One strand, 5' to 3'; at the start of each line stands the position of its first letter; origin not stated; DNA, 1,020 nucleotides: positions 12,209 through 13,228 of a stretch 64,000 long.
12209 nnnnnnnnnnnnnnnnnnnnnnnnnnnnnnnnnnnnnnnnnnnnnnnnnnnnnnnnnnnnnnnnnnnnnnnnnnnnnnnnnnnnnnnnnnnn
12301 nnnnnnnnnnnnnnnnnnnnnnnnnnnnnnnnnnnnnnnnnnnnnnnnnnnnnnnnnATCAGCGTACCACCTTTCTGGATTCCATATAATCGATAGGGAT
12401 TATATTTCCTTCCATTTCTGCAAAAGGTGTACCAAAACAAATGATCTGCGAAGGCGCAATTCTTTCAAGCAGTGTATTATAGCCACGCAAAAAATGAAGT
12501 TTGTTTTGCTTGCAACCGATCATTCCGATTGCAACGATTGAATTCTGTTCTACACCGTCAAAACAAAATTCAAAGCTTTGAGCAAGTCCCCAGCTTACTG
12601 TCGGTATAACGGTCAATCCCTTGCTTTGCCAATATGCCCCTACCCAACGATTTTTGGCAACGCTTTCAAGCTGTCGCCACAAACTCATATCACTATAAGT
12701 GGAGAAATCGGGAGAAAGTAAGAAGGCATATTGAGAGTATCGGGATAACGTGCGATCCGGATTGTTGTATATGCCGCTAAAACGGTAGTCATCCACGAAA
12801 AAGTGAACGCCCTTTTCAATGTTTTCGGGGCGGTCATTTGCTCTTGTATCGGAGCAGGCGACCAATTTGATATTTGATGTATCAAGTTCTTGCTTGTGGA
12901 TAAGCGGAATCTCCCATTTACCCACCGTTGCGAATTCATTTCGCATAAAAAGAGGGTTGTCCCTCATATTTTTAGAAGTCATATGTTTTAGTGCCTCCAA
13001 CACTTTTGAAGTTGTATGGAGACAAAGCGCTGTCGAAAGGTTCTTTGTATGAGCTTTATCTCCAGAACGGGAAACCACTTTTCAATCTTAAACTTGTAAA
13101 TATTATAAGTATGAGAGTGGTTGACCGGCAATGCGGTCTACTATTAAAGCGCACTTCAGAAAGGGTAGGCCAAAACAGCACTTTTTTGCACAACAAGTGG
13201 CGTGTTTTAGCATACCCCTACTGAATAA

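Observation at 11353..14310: AT-rich block next to tRNA-Leu: XRE - ImmA/IrrE - DUF4417 - two small ORFs, without integrase or phage genes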

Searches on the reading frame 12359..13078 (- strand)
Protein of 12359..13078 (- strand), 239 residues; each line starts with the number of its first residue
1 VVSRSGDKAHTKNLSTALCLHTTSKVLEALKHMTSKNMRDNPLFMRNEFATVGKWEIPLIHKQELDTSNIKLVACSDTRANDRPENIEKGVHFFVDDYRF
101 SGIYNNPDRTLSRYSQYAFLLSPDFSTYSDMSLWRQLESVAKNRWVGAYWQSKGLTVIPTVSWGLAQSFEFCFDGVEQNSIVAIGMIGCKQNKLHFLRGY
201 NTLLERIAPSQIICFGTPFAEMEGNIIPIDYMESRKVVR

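Call 4: search_protein_families(library=pfam, proteins=[window:12359-13078:-], max_evalue=0.1)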
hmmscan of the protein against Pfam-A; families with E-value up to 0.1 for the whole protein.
window:12359-13078:- (239 aa): 1 family
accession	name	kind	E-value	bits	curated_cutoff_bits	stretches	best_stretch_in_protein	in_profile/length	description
PF14386.11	DUF4417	-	2.2e-48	164.6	28.9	1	51-227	3-178/183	Domain of unknown function (DUF4417)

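Call 5: search_protein_families(library=phrogs, proteins=[window:12359-13078:-], max_evalue=0.1)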
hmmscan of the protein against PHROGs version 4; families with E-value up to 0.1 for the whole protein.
window:12359-13078:- (239 aa): 2 families
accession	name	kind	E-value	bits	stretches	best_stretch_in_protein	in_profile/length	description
phrog_8680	-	unknown function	2e-49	168.7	1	31-232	5-206/221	-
phrog_940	-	DNA, RNA and nucleotide metabolism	9.4e-49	167.6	1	39-223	158-343/388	nuclease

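Call 6: search_protein_families(library=padloc, proteins=[window:12359-13078:-], max_evalue=0.1)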
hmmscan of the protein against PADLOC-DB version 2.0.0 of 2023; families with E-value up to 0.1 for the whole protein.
window:12359-13078:- (239 aa): 0 families

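Call 7: search_protein_families(library=ncbifam, proteins=[window:12359-13078:-], max_evalue=0.1)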
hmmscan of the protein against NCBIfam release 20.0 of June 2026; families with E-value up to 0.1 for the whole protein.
window:12359-13078:- (239 aa): 0 families

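Call 12: search_solved_structures(query=window:12359-12982:-, max_evalue=1)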
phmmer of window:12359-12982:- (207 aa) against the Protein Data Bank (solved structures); distinct sequences matched with E-value up to 1: 0.

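Call 18: search_dna_similar(query=window:12359-12982:-, collection=phages, mode=protein, max_rows=30, rows=spread)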
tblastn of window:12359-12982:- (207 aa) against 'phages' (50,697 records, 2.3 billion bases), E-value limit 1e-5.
Records with a match: 495; places in all: 495; records where one place covers at least 80% of the query: 348.
Best place of each record, by identity: 60-80% 1; <60% 494.
By first word of the organism name: Mycobacterium 385; Streptococcus 57; Gordonia 28; Bacteriophage 13; Fromanvirus 4; Christensenellales 2; Brevibacterium 2; Roseburia 1; Dorea 1; Lactococcus 1; and 1 more.
By host as written in the record: Mycobacterium smegmatis mc2 155 288; Mycobacterium smegmatis mc#155 56; - 25; Gordonia terrae 3612 24; Mycobacterium smegmatis mc2155 14; Mycobacterium tuberculosis; Mycobacterium smegmatis 5; Mycobacterium smegamtis mc2 155 4; Mycobacterium sp. 3; and 58 more.
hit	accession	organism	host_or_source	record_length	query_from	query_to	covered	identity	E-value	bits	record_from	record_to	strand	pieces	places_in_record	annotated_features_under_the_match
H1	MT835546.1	Bacteriophage sp.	human fecal samples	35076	1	207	100%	72.0%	2e-103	332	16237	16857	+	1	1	record has no annotation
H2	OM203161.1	Mycobacterium phage SororFago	Mycobacterium smegmatis mc2 155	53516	11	184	84%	37.3%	7e-34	132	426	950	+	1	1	1: hypothetical protein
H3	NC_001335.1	Fromanvirus L5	-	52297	11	184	84%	36.7%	2e-31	125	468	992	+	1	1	1: nuclease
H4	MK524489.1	Mycobacterium phage Ugenie5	Mycobacterium smegmatis mc#155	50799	11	184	84%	36.2%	7e-32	127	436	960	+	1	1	none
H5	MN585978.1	Mycobacterium phage Beemo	Mycobacterium smegmatis mc2 155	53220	11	184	84%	36.2%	7e-32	127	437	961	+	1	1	1: hypothetical protein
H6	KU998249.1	Gordonia phage Soups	Gordonia terrae 3612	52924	11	184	84%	36.2%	1e-31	126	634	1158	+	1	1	1: hypothetical protein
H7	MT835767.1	Bacteriophage sp.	human fecal samples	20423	17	203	90%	33.2%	4e-31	124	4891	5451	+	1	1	record has no annotation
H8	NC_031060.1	Gordonia phage JSwag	Gordonia terrae 3612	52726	11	184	84%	35.6%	3e-31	125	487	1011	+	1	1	1: nuclease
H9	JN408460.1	Mycobacterium phage Turbido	Mycobacterium smegmatis mc2 155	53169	11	184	84%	35.6%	5e-30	121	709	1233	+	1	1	2: hypothetical protein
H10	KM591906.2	Mycobacterium phage SweetiePie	Mycobacterium smegmatis mc2 155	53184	11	184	84%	35.6%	1e-29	120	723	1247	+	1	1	2: hypothetical protein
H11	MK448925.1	Streptococcus phage Javan386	Streptococcus parauberis KCTC_11537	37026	11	184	84%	35.6%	8e-28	115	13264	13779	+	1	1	DNA modification methylase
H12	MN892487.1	Mycobacterium phage Mabel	Mycobacterium smegmatis mc2 155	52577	11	184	84%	35.0%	3e-32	128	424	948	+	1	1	1: hypothetical protein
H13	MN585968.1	Mycobacterium phage Leogania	Mycobacterium smegmatis mc2 155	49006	11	184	84%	35.0%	1e-30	123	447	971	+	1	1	1: hypothetical protein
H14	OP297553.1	Mycobacterium phage Duplo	Mycobacterium mc2 155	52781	11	184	84%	34.5%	6e-30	121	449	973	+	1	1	1: hypothetical protein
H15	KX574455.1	Mycobacterium phage Pomar16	Mycobacterium smegmatis mc2 155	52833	11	184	84%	34.5%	6e-30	121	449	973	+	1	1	1: hypothetical protein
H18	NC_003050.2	Streptococcus phage MM1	-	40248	59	207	72%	40.1%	1e-29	120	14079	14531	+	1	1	DUF4417 domain-containing protein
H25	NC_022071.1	Mycobacterium phage Crossroads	Mycobacterium smegamtis mc2 155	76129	47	196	72%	37.3%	2e-30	122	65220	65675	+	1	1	120: nuclease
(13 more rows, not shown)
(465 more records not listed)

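Call 21: get_annotated_region(hit=H1, flank=17000)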
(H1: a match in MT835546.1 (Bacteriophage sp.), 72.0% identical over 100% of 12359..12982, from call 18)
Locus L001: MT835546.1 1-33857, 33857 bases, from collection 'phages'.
description: UNVERIFIED: Bacteriophage sp. clone scaffold_145 genomic sequence.
organism: Bacteriophage sp. (NCBI taxid 38018)
taxonomy: Viruses
host: -; source: human fecal samples; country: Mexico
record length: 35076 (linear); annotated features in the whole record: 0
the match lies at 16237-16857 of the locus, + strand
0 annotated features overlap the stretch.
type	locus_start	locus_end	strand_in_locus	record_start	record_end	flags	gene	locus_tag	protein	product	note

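Call 24: search_protein_families(library=pfam, proteins=[L001:6721-8250:-, L001:8506-10224:+, L001:10763-13162:-, L001:13369-13815:-, L001:13820-14230:-, L001:17223-17528:+, L001:17920-18786:-, L001:18807-19763:-, L001:20393-21733:-, L001:22053-24239:+], max_evalue=0.001)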
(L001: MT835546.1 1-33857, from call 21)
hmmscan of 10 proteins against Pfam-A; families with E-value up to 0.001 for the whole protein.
L001:6721-8250:- (509 aa): 12 families
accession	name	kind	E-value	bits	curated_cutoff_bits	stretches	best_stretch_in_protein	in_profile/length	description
PF01078.27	Mg_chelatase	-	2.1e-93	311.9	20.3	1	189-395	1-206/207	Magnesium chelatase, subunit ChlI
PF13335.12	Mg_chelatase_C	-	3.2e-29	101.8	26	1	402-498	1-94/94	Magnesium chelatase, subunit ChlI C-terminal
PF13541.12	ChlI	-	4.2e-29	101.3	27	1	23-141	4-121/121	Subunit ChlI of Mg-chelatase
PF07728.20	AAA_5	-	2.1e-09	37.9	22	1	212-349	1-125/139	AAA domain (dynein-related subfamily)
PF00493.29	MCM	-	8.2e-09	35.3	23.3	1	288-385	114-201/224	MCM P-loop domain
PF00158.32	Sigma54_activat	-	2.7e-07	30.8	20.2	0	285-346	83-142/168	Sigma-54 interaction domain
PF05362.19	Lon_C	-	3.1e-06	27.3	21.1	1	83-164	115-200/205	Lon protease (S16) C-terminal proteolytic domain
PF13191.12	AAA_16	-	3.8e-05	24.7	32.6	1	198-233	12-48/167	AAA ATPase domain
PF12775.13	AAA_7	-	0.00033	20.7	25.8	0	203-236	26-59/181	P-loop containing dynein motor region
PF00004.35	AAA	-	0.00045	21.1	21.2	0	213-232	1-20/131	ATPase family associated with various cellular activities (AAA)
PF05496.18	RuvB_N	-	0.00049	20.3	27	0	292-338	81-127/159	Holliday junction DNA helicase RuvB P-loop domain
PF14532.12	Sigma54_activ_2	-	0.00091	19.9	25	0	201-230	12-41/138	Sigma-54 interaction domain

L001:8506-10224:+ (572 aa): 4 families
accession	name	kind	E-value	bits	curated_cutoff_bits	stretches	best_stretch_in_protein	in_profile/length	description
PF02878.22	PGM_PMM_I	-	4.1e-42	143.6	22.5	1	44-178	3-133/138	Phosphoglucomutase/phosphomannomutase, alpha/beta/alpha domain I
PF02879.22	PGM_PMM_II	-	5.4e-25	88.4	29.3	1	208-314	1-102/103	Phosphoglucomutase/phosphomannomutase, alpha/beta/alpha domain II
PF02880.22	PGM_PMM_III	-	1.6e-18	67.3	20.7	1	323-443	2-108/115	Phosphoglucomutase/phosphomannomutase, alpha/beta/alpha domain III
PF00408.26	PGM_PMM_IV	-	1.2e-05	25.7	23.1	1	521-546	25-50/68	Phosphoglucomutase/phosphomannomutase, C-terminal domain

L001:10763-13162:- (799 aa): 4 families
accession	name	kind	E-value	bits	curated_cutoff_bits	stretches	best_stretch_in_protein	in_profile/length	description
PF08757.17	CotH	-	2.1e-32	113.4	23.8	1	232-566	2-321/322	CotH kinase protein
PF13290.12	CHB_HEX_C_1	-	4.1e-17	62.3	22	1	66-135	1-66/67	Chitobiase/beta-hexosaminidase C-terminal domain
PF13287.12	Fn3_assoc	-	8.3e-15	55.1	23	1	77-139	1-59/59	Fn3 associated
PF00932.25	LTD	-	3.3e-10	40.7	34.3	1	668-765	3-102/109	Lamin Tail Domain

L001:13369-13815:- (148 aa): 0 families

L001:13820-14230:- (136 aa): 0 families

L001:17223-17528:+ (101 aa): 0 families

L001:17920-18786:- (288 aa): 1 family
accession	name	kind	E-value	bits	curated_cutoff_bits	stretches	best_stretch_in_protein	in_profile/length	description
PF04468.17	PSP1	-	1.3e-35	122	27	1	61-146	1-86/86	PSP1 C-terminal conserved region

L001:18807-19763:- (318 aa): 2 families
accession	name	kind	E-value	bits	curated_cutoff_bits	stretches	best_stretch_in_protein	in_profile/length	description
PF13177.12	DNA_pol3_delta2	-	1.6e-38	132.7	27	1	19-171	5-159/161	DNA polymerase III, delta subunit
PF14532.12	Sigma54_activ_2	-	0.00072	20.2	25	0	36-153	24-110/138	Sigma-54 interaction domain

L001:20393-21733:- (446 aa): 8 families
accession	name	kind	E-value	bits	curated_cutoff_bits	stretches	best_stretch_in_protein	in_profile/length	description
PF01276.26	OKR_DC_1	-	2.4e-28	99.5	27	1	60-267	64-290/417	Orn/Lys/Arg decarboxylase, major domain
PF01041.23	DegT_DnrJ_EryC1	-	1.5e-13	51.1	19.8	1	68-197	30-153/360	DegT/DnrJ/EryC1/StrS aminotransferase family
PF05889.19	SepSecS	-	2.5e-08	33.5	21.1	1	94-262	92-266/389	O-phosphoseryl-tRNA(Sec) selenium transferase, SepSecS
PF01053.26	Cys_Met_Meta_PP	-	5.8e-08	32.1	27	1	68-219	58-198/381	Cys/Met metabolism PLP-dependent enzyme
PF00266.25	Aminotran_5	-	1.4e-07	31.3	21.5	1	64-221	45-203/371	Aminotransferase class-V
PF03711.20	OKR_DC_1_C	-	1.2e-05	26.1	24.2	1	395-430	65-100/132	Orn/Lys/Arg decarboxylase, C-terminal domain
PF00155.27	Aminotran_1_2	-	1.6e-05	24.7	19.7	1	65-195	45-191/361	Aminotransferase class I and II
PF01212.27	Beta_elim_lyase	-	0.00037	20.3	27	1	65-244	35-222/288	Beta-eliminating lyase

L001:22053-24239:+ (728 aa): 6 families
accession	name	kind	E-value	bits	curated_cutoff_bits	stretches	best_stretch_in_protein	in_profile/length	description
PF14450.12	FtsA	-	1.8e-12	48.2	31.8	1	264-423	1-124/127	Cell division protein FtsA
PF11104.14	PilM_2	-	8.5e-10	38.5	27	1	197-318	112-237/340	Type IV pilus assembly protein PilM;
PF02597.26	ThiS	-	1e-08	36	22.5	0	577-623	13-67/76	ThiS family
PF14451.12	Ub-Mut7C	-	1.1e-06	28.9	23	0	501-526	51-76/81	Mut7-C ubiquitin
PF02824.27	TGS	-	2.4e-06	27.9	22.2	0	601-623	34-56/60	TGS domain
PF06723.19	MreB_Mbl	-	5.5e-06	25.9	27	1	265-394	149-299/327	MreB/Mbl protein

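Call 34: find_homologous_proteins(query=window:12359-12982:-, max_evalue=0.001)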
Query window:12359-12982:- (207 aa): 1706 proteins with E <= 0.001 among 1747 candidates; the best 120 are listed.
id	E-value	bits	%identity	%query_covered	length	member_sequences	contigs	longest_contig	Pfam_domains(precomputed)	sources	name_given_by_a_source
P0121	4.6e-131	453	92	100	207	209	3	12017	PF14386.12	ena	-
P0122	9.8e-124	429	87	100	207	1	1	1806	PF14386.12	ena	-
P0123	5.6e-123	426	93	94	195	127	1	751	PF14386.12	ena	-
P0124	2.2e-121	421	88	100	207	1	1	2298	PF14386.12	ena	-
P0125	7.8e-120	416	85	100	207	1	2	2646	PF14386.12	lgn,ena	-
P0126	8.1e-120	416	82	100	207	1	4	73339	PF14386.12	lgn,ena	-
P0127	1.0e-119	416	85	100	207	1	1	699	PF14386.12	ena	-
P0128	3.0e-119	414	82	100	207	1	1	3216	PF14386.12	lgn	-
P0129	5.6e-119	413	82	100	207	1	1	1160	PF14386.12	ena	-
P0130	5.6e-119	413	82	100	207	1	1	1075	PF14386.12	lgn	-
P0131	7.8e-119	413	81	100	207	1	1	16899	PF14386.12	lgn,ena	-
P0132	1.1e-118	412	82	100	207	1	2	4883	PF14386.12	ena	-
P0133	2.0e-118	411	81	100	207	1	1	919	PF14386.12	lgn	-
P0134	4.0e-118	410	81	100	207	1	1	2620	PF14386.12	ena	-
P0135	7.5e-118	409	81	100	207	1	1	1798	PF14386.12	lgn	-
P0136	7.8e-118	409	81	100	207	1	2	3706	PF14386.12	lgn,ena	-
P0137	1.0e-117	409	81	100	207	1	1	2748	PF14386.12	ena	-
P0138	1.4e-117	409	81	100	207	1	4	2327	PF14386.12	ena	-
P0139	2.0e-117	408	81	100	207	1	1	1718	PF14386.12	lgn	-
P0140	3.5e-117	407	84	100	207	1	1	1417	PF14386.12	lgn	-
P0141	4.9e-117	407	84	100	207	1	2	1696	PF14386.12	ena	-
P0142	6.7e-117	406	85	100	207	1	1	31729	PF14386.12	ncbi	-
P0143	8.8e-117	406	84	100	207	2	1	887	PF14386.12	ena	-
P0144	3.3e-115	401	83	100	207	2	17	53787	PF14386.12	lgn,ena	-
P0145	4.8e-115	400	85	98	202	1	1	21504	PF14386.12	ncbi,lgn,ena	-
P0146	1.2e-114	399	82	100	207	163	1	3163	PF14386.12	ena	-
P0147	2.3e-114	398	82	100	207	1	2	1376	PF14386.12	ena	-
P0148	1.2e-113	396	82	100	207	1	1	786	PF14386.12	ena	-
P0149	4.4e-113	394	80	100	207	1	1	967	PF14386.12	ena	-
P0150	4.2e-112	391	81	100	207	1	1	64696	PF14386.12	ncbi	-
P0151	5.4e-112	390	79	100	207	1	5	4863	PF14386.12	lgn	-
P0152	1.0e-111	389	79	100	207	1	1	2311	PF14386.12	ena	-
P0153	1.4e-111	389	79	100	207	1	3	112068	PF14386.12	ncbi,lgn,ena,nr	ncbi:MAG: DUF4417 domain-containing protein [Clostridia bacterium]|nr:DUF4417 domain-containing prot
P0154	2.1e-111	388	80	100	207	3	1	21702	PF14386.12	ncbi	-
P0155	3.0e-111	388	77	100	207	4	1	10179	PF14386.12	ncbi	-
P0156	3.1e-111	388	79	100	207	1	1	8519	PF14386.12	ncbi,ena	-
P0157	3.1e-111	388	80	100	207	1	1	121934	PF14386.12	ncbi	-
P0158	3.1e-111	388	79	100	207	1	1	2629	PF14386.12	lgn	-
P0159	5.2e-111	387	78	100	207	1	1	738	PF14386.12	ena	-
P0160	5.6e-111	387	76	100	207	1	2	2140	PF14386.12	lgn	-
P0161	7.2e-111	387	79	100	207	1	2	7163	PF14386.12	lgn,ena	-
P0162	1.0e-110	386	78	100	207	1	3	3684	PF14386.12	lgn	-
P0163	1.1e-110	386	76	100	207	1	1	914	PF14386.12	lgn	-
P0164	2.6e-110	385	78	100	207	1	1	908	PF14386.12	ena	-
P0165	3.0e-110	385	78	100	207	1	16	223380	PF14386.12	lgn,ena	-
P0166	3.1e-110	385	78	100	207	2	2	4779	PF14386.12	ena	-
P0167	3.6e-110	384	78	100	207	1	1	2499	PF14386.12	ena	-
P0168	3.9e-110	384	80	100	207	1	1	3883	PF14386.12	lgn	-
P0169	5.0e-110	384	78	100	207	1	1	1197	PF14386.12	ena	-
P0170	5.6e-110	384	78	100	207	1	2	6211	PF14386.12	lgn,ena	-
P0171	5.8e-110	384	77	100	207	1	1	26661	PF14386.12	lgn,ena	-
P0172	9.9e-110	383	76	100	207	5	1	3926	PF14386.12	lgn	-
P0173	1.1e-109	383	80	100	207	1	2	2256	PF14386.12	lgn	-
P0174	1.1e-109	383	78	100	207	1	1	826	PF14386.12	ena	-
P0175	1.5e-109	382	77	100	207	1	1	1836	PF14386.12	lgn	-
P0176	1.5e-109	382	78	100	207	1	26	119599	PF14386.12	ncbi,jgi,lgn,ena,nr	ncbi:MAG: DUF4417 domain-containing protein [Ruminococcaceae bacterium]|nr:DUF4417 domain-containing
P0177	2.9e-109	381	79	100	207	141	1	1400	PF14386.12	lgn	-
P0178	2.9e-109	381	77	100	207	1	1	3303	PF14386.12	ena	-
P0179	3.0e-109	381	77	100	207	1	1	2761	PF14386.12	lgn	-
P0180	3.5e-109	381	78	100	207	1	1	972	PF14386.12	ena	-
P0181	3.8e-109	381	76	100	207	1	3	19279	PF14386.12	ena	-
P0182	3.9e-109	381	79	100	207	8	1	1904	PF14386.12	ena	-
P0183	3.9e-109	381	77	100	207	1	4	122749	PF14386.12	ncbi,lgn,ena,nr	ncbi:MAG: DUF4417 domain-containing protein [Clostridia bacterium]|nr:DUF4417 domain-containing prot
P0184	4.0e-109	381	80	100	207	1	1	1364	PF14386.12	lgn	-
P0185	4.0e-109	381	76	100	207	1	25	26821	PF14386.12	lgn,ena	-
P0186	4.0e-109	381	77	100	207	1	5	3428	PF14386.12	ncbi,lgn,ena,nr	ncbi:MAG: DUF4417 domain-containing protein [Alphaproteobacteria bacterium]|nr:DUF4417 domain-contai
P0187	5.5e-109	381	78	100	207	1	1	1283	PF14386.12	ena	-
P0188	5.7e-109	380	77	100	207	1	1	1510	PF14386.12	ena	-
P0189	7.6e-109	380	77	100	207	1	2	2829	PF14386.12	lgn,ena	-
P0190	7.6e-109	380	78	100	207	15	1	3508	PF14386.12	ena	-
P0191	7.7e-109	380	76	100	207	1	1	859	PF14386.12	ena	-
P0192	1.0e-108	380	78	100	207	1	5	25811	PF14386.12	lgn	-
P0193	1.1e-108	380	78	100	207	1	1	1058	PF14386.12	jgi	jgi:hypothetical protein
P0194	1.4e-108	379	76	100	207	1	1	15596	PF14386.12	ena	-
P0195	1.4e-108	379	76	100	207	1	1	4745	PF14386.12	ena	-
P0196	1.4e-108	379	76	100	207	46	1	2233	PF14386.12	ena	-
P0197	1.4e-108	379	76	100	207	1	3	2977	PF14386.12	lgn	-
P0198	1.5e-108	379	75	100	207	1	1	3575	PF14386.12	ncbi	-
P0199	1.5e-108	379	77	100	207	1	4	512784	PF14386.12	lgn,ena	-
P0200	1.6e-108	379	75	100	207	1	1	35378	PF14386.12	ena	-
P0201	1.7e-108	379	75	100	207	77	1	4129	PF14386.12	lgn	-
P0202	2.0e-108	379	76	100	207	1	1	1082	PF14386.12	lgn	-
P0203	2.0e-108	379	76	100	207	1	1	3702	PF14386.12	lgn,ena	-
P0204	2.0e-108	379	77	100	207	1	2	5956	PF14386.12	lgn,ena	-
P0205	2.0e-108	379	77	100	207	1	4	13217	PF14386.12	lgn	-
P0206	2.3e-108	379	76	100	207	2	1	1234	PF14386.12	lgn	-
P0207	2.5e-108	378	76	100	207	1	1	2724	PF14386.12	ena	-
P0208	2.7e-108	378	76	100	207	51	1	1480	PF14386.12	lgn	-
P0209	2.7e-108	378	76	100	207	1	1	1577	PF14386.12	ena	-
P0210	2.8e-108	378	77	98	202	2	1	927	PF14386.12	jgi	jgi:hypothetical protein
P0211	2.8e-108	378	77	100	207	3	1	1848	PF14386.12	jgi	-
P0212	2.9e-108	378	77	100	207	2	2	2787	PF14386.12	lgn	-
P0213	3.5e-108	378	78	100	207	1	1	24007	PF14386.12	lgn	-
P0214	3.8e-108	378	75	100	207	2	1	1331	PF14386.12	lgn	-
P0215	3.9e-108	378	78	100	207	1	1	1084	PF14386.12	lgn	-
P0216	5.3e-108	377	76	100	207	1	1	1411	PF14386.12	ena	-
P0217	7.3e-108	377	77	100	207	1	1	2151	PF14386.12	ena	-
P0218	8.4e-108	377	76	100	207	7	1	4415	PF14386.12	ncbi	-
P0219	9.4e-108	377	75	100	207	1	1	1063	PF14386.12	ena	-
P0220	1.4e-107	376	75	100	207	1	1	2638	PF14386.12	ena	-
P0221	1.4e-107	376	76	100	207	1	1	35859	PF14386.12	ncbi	-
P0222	1.4e-107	376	77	100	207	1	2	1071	PF14386.12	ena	-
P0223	1.7e-107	376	75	100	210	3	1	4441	PF14386.12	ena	-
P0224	1.7e-107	376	75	100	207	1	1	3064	PF14386.12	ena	-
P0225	1.8e-107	376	75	100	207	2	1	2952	PF14386.12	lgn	-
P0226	1.8e-107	376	75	100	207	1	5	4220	PF14386.12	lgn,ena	-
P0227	2.7e-107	375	76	100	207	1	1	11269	PF14386.12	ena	-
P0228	2.7e-107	375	76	100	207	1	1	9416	PF14386.12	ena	-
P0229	3.3e-107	375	74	100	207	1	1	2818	PF14386.12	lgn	-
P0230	3.6e-107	375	76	100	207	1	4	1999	PF14386.12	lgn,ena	-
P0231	3.7e-107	375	77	100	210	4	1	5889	PF14386.12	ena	-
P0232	3.7e-107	375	76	100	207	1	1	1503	PF14386.12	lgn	-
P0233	3.7e-107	375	77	100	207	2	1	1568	PF14386.12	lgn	-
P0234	5.0e-107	374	77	100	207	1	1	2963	PF14386.12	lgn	-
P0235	5.1e-107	374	75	100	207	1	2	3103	PF14386.12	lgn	-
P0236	6.2e-107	374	76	100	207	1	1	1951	PF14386.12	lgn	-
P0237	6.3e-107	374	75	100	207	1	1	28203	PF14386.12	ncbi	-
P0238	7.0e-107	374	75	100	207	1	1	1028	PF14386.12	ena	-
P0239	9.2e-107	373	77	100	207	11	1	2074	PF14386.12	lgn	-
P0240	1.3e-106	373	76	100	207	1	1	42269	PF14386.12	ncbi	-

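Call 48: predict_structure(alignment_id=A3)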
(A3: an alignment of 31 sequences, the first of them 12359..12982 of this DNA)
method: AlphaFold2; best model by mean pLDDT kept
length: 207 residues; sequences in the alignment: 31
mean_pLDDT: 76.5   pTM: 0.79
mean pLDDT of the five models: 76.5, 75.5, 69.9, 67.4, 65.3
residues with pLDDT >= 90: 38; 70-90: 114; 50-70: 35; < 50: 20
segments of 3 or more residues with pLDDT < 50: 1-13, 63-67
pLDDT, mean of each block of 10 residues (from residue 1): 43 68 89 82 66 75 52 76 83 65 81 88 89 76 93 70 87 93 85 82 54
secondary structure, 60 per line:
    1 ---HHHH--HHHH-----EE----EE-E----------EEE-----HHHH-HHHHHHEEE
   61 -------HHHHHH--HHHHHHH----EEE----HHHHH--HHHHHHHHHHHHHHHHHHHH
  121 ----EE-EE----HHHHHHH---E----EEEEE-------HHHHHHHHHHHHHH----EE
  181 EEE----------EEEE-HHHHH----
elements in order: H4-7 H10-13 E39-41 H47-50 H52-57 E58-60 H68-73 H76-82 E87-89 H94-98 H101-120 H134-140 E149-153 H161-174 E179-183 E194-197 H199-203

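Call 51: fold_search(model_id=the predicted structure, library=pdb)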
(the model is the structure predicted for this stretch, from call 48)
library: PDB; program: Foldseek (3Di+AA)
matches with E <= 10: 631; with E <= 0.001: 0
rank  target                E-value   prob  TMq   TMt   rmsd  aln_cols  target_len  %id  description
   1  6dan_C                7.4e-02  0.47  0.36  0.25  10.9       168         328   12  PhdJ WT 2 Angstroms resolution (released 2019-04-10)
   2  6daq_A                8.9e-02  0.47  0.35  0.25  10.0       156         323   12  PhdJ bound to substrate intermediate (released 2019-04-10)
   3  6daq_B                9.5e-02  0.41  0.33  0.24  10.6       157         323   11  PhdJ bound to substrate intermediate (released 2019-04-10)
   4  6dan_B                1.5e-01  0.33  0.37  0.26  10.9       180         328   13  PhdJ WT 2 Angstroms resolution (released 2019-04-10)
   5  9c19_C                1.7e-01  0.13  0.30  0.23  16.5       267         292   12  Structure of human LIAS (released 2025-07-09)
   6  6dan_A                1.9e-01  0.33  0.36  0.25  10.5       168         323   13  PhdJ WT 2 Angstroms resolution (released 2019-04-10)
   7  5jh7_D                2.3e-01  0.21  0.28  0.17   8.6       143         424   10  Tubulin-Eribulin complex (released 2016-06-29)
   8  7ung_BJ               2.4e-01  0.14  0.27  0.16  10.8       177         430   11  48-nm repeat of the human respiratory doublet microtubule (released 2022-10-05)
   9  4ycs_C                2.6e-01  0.28  0.27  0.41   7.6       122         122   11  Crystal structure of putative lipoprotein from Peptoclostridium difficile 630 (fragment) (released 2015-03-18)
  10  3hg7                  2.6e-01  0.08  0.21  0.16  18.2       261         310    6  CRYSTAL STRUCTURE OF D-isomer specific 2-hydroxyacid dehydrogenase family protein from Aeromonas salmonicida subsp. salm (released 2009-05-26)
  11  6dan_D                2.7e-01  0.28  0.37  0.26  10.3       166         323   13  PhdJ WT 2 Angstroms resolution (released 2019-04-10)
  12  10nh_F                3.1e-01  0.28  0.33  0.24   7.0       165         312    8  Crystal Structure of Apurinic endonuclease (APN1) from Babesia bovis (released 2026-02-11)
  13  4ycs_A                3.1e-01  0.25  0.27  0.39   7.4       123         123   12  Crystal structure of putative lipoprotein from Peptoclostridium difficile 630 (fragment) (released 2015-03-18)
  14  3si9_B                3.7e-01  0.41  0.38  0.29   5.3       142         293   11  Crystal structure of Dihydrodipicolinate Synthase from Bartonella Henselae (released 2011-06-29)
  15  4n2y_B                3.7e-01  0.20  0.31  0.32   8.0       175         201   11  Crystal structure of orotidine 5'-monophosphate decarboxylase from Archaeoglobus fulgidus (released 2013-10-30)
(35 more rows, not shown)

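Call 64: search_solved_structures(query=A3, max_evalue=10)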
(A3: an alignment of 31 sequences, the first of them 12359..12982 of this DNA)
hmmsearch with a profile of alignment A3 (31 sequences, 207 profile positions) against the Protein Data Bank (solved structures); distinct sequences matched with E-value up to 10: 0.
